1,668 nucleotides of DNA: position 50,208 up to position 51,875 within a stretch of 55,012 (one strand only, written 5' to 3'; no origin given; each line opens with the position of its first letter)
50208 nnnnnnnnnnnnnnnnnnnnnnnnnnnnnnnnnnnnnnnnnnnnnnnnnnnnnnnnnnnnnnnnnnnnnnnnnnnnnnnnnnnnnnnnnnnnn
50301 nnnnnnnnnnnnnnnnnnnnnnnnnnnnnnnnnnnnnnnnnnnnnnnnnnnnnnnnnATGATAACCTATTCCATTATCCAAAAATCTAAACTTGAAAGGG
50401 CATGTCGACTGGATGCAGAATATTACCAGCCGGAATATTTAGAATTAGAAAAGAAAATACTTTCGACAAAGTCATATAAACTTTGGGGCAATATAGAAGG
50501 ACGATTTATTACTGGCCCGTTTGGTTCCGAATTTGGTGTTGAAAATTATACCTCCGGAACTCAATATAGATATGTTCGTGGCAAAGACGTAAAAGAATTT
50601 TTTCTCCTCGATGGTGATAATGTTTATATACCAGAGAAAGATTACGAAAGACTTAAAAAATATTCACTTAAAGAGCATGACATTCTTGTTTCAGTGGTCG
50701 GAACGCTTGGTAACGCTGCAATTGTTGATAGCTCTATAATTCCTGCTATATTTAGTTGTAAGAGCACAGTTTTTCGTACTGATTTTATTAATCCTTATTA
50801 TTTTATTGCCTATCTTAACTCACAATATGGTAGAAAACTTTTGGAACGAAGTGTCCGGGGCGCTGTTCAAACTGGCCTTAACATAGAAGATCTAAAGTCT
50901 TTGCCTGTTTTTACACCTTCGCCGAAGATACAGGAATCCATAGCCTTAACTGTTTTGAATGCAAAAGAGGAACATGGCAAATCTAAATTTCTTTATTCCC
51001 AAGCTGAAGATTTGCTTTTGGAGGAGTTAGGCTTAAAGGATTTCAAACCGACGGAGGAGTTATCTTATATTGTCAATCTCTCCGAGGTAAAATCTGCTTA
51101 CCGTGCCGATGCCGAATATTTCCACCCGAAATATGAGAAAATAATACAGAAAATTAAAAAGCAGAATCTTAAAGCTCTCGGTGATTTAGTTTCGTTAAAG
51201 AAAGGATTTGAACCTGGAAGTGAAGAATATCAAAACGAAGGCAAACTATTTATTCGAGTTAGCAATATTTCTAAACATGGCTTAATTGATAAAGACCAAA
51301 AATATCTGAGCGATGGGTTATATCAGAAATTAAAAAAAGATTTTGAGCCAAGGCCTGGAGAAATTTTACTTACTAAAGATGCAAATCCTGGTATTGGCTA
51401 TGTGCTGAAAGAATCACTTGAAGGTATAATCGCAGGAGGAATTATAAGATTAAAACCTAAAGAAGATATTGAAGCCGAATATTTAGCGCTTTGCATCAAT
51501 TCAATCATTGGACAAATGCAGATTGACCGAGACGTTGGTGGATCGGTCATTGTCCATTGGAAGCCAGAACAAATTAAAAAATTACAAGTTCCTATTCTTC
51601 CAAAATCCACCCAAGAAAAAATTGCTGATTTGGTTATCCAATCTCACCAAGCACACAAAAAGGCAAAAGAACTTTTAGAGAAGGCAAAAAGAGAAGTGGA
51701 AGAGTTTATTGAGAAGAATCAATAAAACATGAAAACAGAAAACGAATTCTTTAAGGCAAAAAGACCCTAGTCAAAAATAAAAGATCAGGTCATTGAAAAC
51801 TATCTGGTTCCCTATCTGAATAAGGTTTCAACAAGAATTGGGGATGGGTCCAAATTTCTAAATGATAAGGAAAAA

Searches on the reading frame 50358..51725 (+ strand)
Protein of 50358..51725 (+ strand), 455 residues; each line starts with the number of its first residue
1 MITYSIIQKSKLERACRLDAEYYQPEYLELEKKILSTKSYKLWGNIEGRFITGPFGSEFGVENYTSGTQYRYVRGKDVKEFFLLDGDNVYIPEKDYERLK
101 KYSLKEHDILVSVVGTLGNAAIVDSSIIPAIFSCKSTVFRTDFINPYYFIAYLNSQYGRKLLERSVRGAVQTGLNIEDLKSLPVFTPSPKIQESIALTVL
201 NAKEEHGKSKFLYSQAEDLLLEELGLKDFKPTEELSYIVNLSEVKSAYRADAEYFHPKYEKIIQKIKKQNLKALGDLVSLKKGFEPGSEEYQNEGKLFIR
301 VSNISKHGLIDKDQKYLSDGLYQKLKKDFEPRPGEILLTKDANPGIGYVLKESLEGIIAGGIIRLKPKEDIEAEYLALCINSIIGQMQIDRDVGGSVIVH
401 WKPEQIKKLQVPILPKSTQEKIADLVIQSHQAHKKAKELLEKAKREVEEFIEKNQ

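Call 74: search_protein_families(library=pfam, proteins=[window:50358-51725:+], max_evalue=0.00001)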
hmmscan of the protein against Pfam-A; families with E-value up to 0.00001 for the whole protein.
window:50358-51725:+ (455 aa): 1 family
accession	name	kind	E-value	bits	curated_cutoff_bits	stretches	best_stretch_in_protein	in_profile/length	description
PF01420.25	Methylase_S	-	1.9e-17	64.4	22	2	272-426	7-149/168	Type I restriction modification DNA specificity domain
